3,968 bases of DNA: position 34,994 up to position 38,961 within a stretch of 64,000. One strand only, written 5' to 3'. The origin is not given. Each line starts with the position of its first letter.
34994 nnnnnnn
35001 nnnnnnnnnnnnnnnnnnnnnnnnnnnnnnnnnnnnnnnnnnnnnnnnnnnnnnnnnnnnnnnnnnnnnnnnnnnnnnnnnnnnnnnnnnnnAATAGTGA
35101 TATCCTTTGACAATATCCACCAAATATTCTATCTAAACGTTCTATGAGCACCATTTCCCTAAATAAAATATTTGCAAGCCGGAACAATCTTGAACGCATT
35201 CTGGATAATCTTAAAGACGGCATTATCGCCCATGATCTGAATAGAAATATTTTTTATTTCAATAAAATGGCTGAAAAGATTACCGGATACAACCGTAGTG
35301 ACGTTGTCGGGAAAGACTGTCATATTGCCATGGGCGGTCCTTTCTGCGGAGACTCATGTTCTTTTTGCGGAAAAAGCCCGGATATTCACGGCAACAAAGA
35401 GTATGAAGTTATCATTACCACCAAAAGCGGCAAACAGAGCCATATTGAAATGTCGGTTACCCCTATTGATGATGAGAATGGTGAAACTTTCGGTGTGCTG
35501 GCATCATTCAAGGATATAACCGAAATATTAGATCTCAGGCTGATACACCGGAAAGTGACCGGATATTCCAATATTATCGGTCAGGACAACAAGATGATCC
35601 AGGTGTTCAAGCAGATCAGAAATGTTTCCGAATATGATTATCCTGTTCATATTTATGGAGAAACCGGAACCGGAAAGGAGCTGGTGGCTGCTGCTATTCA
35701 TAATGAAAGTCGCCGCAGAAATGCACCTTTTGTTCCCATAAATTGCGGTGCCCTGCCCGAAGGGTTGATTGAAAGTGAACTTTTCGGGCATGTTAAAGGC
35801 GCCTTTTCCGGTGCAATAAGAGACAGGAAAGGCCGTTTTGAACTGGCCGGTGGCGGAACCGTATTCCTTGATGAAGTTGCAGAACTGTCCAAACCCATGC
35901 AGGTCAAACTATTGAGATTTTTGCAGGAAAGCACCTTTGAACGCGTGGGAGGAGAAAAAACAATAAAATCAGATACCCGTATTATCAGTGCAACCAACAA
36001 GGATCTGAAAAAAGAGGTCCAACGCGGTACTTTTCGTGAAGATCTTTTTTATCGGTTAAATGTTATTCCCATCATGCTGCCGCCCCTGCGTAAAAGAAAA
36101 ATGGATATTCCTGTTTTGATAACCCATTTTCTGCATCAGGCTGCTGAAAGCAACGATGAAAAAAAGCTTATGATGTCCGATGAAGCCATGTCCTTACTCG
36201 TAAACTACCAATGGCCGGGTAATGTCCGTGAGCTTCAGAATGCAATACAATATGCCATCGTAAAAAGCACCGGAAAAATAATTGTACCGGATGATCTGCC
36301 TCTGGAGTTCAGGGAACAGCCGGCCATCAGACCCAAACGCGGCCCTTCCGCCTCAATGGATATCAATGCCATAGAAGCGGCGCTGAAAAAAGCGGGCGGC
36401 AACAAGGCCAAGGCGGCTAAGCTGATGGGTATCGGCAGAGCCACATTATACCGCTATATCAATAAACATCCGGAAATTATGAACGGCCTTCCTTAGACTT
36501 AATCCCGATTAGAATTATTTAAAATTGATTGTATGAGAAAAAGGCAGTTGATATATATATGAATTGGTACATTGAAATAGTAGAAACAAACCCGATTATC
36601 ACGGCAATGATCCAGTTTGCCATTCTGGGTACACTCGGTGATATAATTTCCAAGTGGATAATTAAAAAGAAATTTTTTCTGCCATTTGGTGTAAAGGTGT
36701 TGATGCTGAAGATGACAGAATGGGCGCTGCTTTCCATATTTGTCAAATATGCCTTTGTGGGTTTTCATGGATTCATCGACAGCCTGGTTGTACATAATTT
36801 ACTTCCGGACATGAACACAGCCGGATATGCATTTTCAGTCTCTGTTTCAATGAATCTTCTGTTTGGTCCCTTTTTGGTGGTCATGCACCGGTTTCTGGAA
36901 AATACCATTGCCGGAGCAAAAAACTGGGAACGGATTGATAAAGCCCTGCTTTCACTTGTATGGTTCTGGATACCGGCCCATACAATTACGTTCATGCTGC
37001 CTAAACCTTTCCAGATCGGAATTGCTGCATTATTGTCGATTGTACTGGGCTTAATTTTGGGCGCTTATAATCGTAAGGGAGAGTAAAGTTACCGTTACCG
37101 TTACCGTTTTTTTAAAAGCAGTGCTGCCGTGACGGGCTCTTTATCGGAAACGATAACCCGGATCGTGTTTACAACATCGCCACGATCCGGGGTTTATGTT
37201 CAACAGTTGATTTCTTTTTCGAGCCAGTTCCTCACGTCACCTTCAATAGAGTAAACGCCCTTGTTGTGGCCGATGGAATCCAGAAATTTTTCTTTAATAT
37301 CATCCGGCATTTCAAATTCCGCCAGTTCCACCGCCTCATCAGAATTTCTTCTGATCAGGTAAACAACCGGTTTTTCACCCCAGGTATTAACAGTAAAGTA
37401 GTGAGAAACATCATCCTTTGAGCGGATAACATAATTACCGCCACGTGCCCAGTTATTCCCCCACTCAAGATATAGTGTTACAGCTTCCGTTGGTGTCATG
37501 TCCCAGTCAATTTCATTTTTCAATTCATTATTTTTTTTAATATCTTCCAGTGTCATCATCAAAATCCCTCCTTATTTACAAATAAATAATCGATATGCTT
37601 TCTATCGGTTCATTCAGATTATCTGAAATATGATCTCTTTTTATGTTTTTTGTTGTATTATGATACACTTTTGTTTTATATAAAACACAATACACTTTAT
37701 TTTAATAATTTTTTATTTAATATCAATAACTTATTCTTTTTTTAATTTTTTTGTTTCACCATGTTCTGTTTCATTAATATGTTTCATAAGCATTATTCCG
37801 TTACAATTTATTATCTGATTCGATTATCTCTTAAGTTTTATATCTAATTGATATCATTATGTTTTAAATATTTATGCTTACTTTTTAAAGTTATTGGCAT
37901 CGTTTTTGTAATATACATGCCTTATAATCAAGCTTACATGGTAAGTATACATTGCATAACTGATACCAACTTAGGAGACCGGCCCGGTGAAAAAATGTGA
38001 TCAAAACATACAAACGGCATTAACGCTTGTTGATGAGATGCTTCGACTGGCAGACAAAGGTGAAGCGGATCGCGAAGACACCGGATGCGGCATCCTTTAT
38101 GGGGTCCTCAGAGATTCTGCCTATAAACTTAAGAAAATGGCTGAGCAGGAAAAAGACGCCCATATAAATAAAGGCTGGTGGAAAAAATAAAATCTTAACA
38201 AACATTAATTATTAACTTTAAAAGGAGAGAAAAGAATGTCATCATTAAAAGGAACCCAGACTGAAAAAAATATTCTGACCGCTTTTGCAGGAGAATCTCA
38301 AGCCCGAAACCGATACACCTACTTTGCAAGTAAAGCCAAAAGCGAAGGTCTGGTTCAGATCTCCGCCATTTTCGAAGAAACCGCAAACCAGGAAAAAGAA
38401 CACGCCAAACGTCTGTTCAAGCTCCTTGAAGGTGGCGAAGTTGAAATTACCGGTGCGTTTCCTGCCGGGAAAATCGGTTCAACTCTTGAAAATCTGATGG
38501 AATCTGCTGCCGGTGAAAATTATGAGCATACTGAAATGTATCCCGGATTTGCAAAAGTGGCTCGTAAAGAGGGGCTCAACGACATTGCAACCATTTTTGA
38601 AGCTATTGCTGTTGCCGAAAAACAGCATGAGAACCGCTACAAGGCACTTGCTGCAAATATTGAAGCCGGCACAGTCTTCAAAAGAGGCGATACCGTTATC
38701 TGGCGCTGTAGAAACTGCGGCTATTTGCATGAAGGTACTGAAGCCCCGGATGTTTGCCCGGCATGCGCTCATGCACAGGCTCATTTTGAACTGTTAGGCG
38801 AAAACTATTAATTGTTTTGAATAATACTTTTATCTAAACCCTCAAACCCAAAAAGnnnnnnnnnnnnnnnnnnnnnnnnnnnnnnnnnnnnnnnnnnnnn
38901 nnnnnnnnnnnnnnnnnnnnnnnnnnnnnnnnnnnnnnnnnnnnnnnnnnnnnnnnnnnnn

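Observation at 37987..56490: Unusually large single-strand oxygen/ROS-defence supercluster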

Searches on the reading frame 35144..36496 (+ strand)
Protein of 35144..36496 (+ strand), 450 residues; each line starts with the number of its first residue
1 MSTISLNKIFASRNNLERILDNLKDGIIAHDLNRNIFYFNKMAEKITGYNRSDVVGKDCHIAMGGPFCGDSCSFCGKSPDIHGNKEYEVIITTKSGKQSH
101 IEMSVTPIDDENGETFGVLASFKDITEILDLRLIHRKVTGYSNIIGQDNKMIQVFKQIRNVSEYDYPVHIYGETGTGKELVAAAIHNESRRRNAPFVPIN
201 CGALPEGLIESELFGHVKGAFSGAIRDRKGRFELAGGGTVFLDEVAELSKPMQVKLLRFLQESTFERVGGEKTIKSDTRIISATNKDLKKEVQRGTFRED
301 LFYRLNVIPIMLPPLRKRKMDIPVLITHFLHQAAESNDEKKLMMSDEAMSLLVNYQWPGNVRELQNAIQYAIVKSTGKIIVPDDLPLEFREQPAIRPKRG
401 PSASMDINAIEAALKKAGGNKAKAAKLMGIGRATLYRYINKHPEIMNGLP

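Call 7: search_protein_families(library=pfam, proteins=[window:35144-36496:+], max_evalue=0.001)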
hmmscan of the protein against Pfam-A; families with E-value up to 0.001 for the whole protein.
window:35144-36496:+ (450 aa): 11 families
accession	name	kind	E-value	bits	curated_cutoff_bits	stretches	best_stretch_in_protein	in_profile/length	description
PF00158.32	Sigma54_activat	-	1.8e-70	236.4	20.2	1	144-310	1-167/168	Sigma-54 interaction domain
PF25601.1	AAA_lid_14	-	1.1e-25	89.7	27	1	316-394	1-79/87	AAA+ ATPase lid domain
PF14532.12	Sigma54_activ_2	-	2.9e-21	76.6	25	1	145-315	1-138/138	Sigma-54 interaction domain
PF13426.13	PAS_9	-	2.6e-15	57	27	1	25-127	2-103/103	PAS domain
PF00989.32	PAS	-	6.4e-14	52.4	22.6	1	15-58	2-45/113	PAS fold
PF02954.25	HTH_8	-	2.3e-10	40.5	22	1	409-440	9-40/42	Bacterial regulatory protein, Fis family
PF08448.16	PAS_4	-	1.7e-07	31.9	23.1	1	91-127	71-107/110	PAS fold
PF13188.13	PAS_8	-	1e-05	25.7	21.8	1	15-60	2-44/65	PAS domain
PF07728.20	AAA_5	-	1.7e-05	25.3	22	1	168-286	2-123/139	AAA domain (dynein-related subfamily)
PF00004.35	AAA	-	9.2e-05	23.3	21.2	1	170-291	3-117/131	ATPase family associated with various cellular activities (AAA)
PF13551.12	HTH_29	-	0.00062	20.2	28.1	0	413-440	7-34/64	Winged helix-turn helix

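Call 67: search_protein_families(library=ncbifam, proteins=[window:35144-36496:+], max_evalue=0.00001)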
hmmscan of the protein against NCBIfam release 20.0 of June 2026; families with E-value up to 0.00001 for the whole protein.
window:35144-36496:+ (450 aa): 33 families (the best 25 are shown)
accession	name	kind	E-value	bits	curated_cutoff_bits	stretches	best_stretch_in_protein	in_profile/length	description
NF041552.1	TF_PrdR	equivalog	9.6e-110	367.6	795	1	12-441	132-575/577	sigma-54 dependent transcriptional regulator PrdR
TIGR01817.1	nifA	equivalog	2.9e-109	366.2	528.85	1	136-394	190-447/534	nif-specific transcriptional activator NifA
TIGR02915.1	PEP_resp_reg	equivalog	1e-99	334.4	502.6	1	138-442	135-442/445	PEP-CTERM-box response regulator transcription factor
NF008469.0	PRK11361.1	equivalog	1.9e-99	333.5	714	1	138-436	139-449/461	acetoacetate metabolism transcriptional regulator AtoC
TIGR01818.1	ntrC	equivalog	4.7e-98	329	558.6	1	139-393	131-387/463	nitrogen regulation protein NR(I)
NF003451.0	PRK05022.1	equivalog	1.1e-97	328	476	1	140-438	188-504/512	nitric oxide reductase transcriptional regulator NorR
NF038308.1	RNA_repair_RtcR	equivalog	1.3e-91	308.1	650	1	141-398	179-445/530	RNA repair transcriptional activator RtcR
NF007689.0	PRK10365.1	equivalog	7.1e-89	298.6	760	1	143-437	140-437/441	sigma-54-dependent response regulator transcription factor ZraR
NF041946.1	LuxO_transreg_Vib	equivalog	1.7e-86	290.8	800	1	139-391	130-382/463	quorum-sensing sigma-54 dependent transcriptional regulator LuxO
NF050807.1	TransRegFlbDCaul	equivalog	1e-84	285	750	1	142-385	118-361/454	sigma-54-dependent transcriptional regulator FlbD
NF008085.0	PRK10820.1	equivalog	1e-83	281.8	576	1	100-387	156-449/520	transcriptional regulator TyrR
NF008176.1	PRK10923.1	equivalog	2.7e-82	276.9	620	1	139-392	135-388/469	nitrogen regulation protein NR(I)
NF011958.0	PRK15429.1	equivalog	9e-82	275.8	830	1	140-437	377-679/692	formate hydrogenlyase transcriptional activator FlhA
TIGR02329.1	propionate_PrpR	equivalog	9.3e-82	275.3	499.2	1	142-440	212-525/526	propionate catabolism operon regulatory protein PrpR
TIGR02974.1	phageshock_pspF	equivalog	1.7e-81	274.1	443.55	1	144-376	1-234/336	phage shock protein operon transcriptional activator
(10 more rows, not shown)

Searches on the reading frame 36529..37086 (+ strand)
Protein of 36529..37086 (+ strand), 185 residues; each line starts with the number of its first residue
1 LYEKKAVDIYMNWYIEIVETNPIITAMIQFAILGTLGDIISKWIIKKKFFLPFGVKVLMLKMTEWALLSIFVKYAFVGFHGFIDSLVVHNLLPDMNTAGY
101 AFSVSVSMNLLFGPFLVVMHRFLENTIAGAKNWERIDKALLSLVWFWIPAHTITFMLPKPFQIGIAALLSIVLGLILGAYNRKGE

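Call 7: search_protein_families(library=pfam, proteins=[window:36529-37086:+], max_evalue=0.001)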
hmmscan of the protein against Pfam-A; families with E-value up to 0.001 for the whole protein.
window:36529-37086:+ (185 aa): 0 families

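Call 44: search_protein_families(library=ncbifam, proteins=[window:36529-37086:+], max_evalue=0.01)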
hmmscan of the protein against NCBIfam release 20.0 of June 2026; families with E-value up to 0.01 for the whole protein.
window:36529-37086:+ (185 aa): 0 families

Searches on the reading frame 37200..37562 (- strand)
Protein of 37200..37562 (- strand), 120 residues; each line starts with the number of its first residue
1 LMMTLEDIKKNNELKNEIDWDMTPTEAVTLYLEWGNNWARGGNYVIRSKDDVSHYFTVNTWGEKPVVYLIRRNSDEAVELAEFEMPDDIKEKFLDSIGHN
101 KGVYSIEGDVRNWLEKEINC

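Call 7: search_protein_families(library=pfam, proteins=[window:37200-37562:-], max_evalue=0.001)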
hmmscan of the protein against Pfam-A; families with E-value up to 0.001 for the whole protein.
window:37200-37562:- (120 aa): 0 families

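Call 44: search_protein_families(library=ncbifam, proteins=[window:37200-37562:-], max_evalue=0.01)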
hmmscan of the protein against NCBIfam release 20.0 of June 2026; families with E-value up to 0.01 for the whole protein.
window:37200-37562:- (120 aa): 1 family
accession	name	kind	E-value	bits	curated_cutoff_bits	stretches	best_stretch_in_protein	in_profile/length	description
NF045682.1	DVU0772_fam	subfamily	3.6e-37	126.6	45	1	17-118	1-100/100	DVU0772 family protein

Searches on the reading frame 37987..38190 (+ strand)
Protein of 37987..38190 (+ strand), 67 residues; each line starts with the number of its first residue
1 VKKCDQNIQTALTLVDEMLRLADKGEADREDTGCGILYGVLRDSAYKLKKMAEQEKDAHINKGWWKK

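Call 3: search_protein_families(library=pfam, proteins=[window:37987-38190:+], max_evalue=0.01)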
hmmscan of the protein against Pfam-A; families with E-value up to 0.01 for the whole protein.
window:37987-38190:+ (67 aa): 0 families

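Call 44: search_protein_families(library=ncbifam, proteins=[window:37987-38190:+], max_evalue=0.01)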
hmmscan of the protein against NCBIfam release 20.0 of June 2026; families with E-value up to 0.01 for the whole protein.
window:37987-38190:+ (67 aa): 0 families

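Call 72: find_homologous_proteins(query=window:37987-38190:+, max_evalue=0.001)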
Query window:37987-38190:+ (67 aa): 513 proteins with E <= 0.001 among 513 candidates; the best 120 are listed.
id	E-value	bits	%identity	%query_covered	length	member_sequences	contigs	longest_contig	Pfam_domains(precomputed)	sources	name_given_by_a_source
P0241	3.8e-38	145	100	100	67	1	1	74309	-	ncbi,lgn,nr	ncbi:MAG: hypothetical protein K9L30_09780 [Desulfobacterales bacterium]|nr:hypothetical protein [De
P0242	5.0e-37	142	97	100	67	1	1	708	-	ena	-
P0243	9.4e-35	135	94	100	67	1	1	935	-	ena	-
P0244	1.1e-28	115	76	100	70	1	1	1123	-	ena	-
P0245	2.7e-28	114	77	99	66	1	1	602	-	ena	-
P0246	4.2e-28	114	77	97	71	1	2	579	-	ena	-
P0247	4.8e-28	113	75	100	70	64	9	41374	-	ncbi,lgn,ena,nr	ncbi:MAG: hypothetical protein JRF45_06020 [Deltaproteobacteria bacterium]|nr:hypothetical protein [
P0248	9.4e-28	113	73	99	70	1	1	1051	-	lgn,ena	-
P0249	1.1e-27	112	73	100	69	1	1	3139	-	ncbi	-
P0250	1.3e-27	112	76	99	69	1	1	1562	-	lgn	-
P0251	1.3e-27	112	74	99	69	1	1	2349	-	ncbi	-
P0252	1.5e-27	112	73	99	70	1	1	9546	-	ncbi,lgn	ncbi:MAG: hypothetical protein ABII68_09850 [Pseudomonadota bacterium]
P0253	1.6e-27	112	72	100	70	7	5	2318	-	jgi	-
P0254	2.1e-27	111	71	99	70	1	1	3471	-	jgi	jgi:hypothetical protein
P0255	2.1e-27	111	77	97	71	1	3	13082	-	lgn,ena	-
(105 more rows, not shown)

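Call 81: predict_structure(alignment_id=A4)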
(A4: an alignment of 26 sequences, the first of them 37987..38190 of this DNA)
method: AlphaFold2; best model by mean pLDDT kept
length: 67 residues; sequences in the alignment: 26
mean_pLDDT: 96.1   pTM: 0.80
mean pLDDT of the five models: 96.1, 95.1, 94.8, 94.7, 91.6
residues with pLDDT >= 90: 62; 70-90: 4; 50-70: 1; < 50: 0
segments of 3 or more residues with pLDDT < 50: none
pLDDT, mean of each block of 10 residues (from residue 1): 92 99 98 98 99 98 87
secondary structure, 60 per line:
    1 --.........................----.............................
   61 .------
elements in order: H3-27 H32-61

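Call 83: fold_search(model_id=the predicted structure, library=pdb)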
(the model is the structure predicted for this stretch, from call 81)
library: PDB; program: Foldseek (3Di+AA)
matches with E <= 10: 260; with E <= 0.001: 0
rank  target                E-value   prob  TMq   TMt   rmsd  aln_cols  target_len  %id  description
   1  6s1k_E                5.1e-01  1.00  0.82  0.55   1.5        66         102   17  E. coli Core Signaling Unit, carrying QQQQ receptor mutation (released 2020-01-22)
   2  8qaf                  1.4e+00  0.95  0.73  0.81   1.8        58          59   14  X-ray crystal structure of a de novo designed single-chain antiparallel 8-helix coiled-coil alpha-helical barrel, sc-apC (released 2024-07-03)
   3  2rbd_B                2.0e+00  0.84  0.73  0.34   2.5        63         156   11  CRYSTAL STRUCTURE OF A PUTATIVE SPORE COAT PROTEIN (BH2358) FROM BACILLUS HALODURANS C-125 AT 1.54 A RESOLUTION (released 2007-10-02)
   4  5ffc_A                2.1e+00  0.80  0.72  0.35   2.8        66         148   14  CopM in the Cu(II)-bound form (released 2016-09-07)
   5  9a72_A                2.1e+00  0.80  0.71  0.18   4.0        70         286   16  Integrative model of YFMS-CHEW by crosslinking MS and deep learning (released 2024-09-18)
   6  5ffd                  2.3e+00  0.77  0.73  0.39   2.4        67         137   15  CopM in the Ag-bound form (by co-crystallization) (released 2016-09-07)
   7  8fxd_5                2.4e+00  0.35  0.53  0.30   3.0        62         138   16  Rubrerythrin from B. pseudomallei: manganese-bound (released 2024-02-07)
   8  7y9b_A                2.6e+00  0.80  0.56  0.21   1.4        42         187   14  Crystal structure of the membrane (M) protein of a SARS-COV-2-related coronavirus (released 2022-08-17)
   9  5fej_B                2.7e+00  0.72  0.73  0.38   2.5        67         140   15  CopM in the Cu(I)-bound form (released 2016-09-07)
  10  8fvu_U                2.7e+00  0.33  0.58  0.51   5.7        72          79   10  Cryo-EM structure of human Needle/NAIP/NLRC4 (R288A) (released 2024-01-03)
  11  3nrx_B                2.7e+00  0.28  0.49  0.31   4.5        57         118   19  Insights into anti-parallel microtubule crosslinking by PRC1, a conserved non-motor microtubule binding protein (released 2010-08-18)
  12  6nci_B                2.9e+00  0.89  0.54  0.19   0.9        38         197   18  Crystal structure of CDP-Chase: Vector data collection (released 2019-02-06)
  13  5ffa                  2.9e+00  0.69  0.74  0.39   2.4        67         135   15  CopM (with an N-terminal His-tag) in the apo form (released 2016-09-07)
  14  3txs_B                2.9e+00  0.38  0.56  0.45   3.7        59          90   14  Crystal Structure of phage 44RR small terminase gp16 (released 2011-12-28)
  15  5ffc_B                3.1e+00  0.69  0.72  0.39   2.8        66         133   14  CopM in the Cu(II)-bound form (released 2016-09-07)
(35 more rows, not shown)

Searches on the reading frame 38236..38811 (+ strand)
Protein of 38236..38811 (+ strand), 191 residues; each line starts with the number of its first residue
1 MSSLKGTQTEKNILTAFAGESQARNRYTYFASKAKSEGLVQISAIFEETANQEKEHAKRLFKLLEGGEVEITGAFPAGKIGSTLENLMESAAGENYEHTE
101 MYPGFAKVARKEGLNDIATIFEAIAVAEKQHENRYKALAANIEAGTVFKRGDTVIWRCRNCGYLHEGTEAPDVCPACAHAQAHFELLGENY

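Call 3: search_protein_families(library=pfam, proteins=[window:38236-38811:+], max_evalue=0.01)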
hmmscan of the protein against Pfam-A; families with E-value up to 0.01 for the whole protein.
window:38236-38811:+ (191 aa): 4 families
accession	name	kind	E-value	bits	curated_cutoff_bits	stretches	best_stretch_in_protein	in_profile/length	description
PF02915.23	Rubrerythrin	-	1.1e-33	117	22.8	1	12-138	2-136/137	Rubrerythrin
PF21349.2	RUBY_RBDX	-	3.8e-16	58.7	26.5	1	156-185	1-30/30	Rubrerythrin, rubredoxin-like domain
PF00210.30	Ferritin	-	5.9e-10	39.7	24.5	1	16-143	7-140/142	Ferritin-like domain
PF23458.2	DUF7130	-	1.8e-06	28.2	35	1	140-185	39-84/89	Domain of unknown function (DUF7130)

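Call 67: search_protein_families(library=ncbifam, proteins=[window:38236-38811:+], max_evalue=0.00001)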
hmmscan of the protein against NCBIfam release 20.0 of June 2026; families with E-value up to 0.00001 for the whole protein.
window:38236-38811:+ (191 aa): 3 families
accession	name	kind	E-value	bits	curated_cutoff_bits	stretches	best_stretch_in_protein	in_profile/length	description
NF045767.1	RuberyRbr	equivalog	2.6e-89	298.4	200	1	1-191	1-194/194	rubrerythrin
NF045783.1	Nigrythrn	equivalog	3.6e-28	99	340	1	8-185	28-200/202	nigerythrin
NF045720.1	rubredox_RCKP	subfamily_domain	7.2e-06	25.5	45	0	155-180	3-28/34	RCKP-type rubredoxin-like domain-containing protein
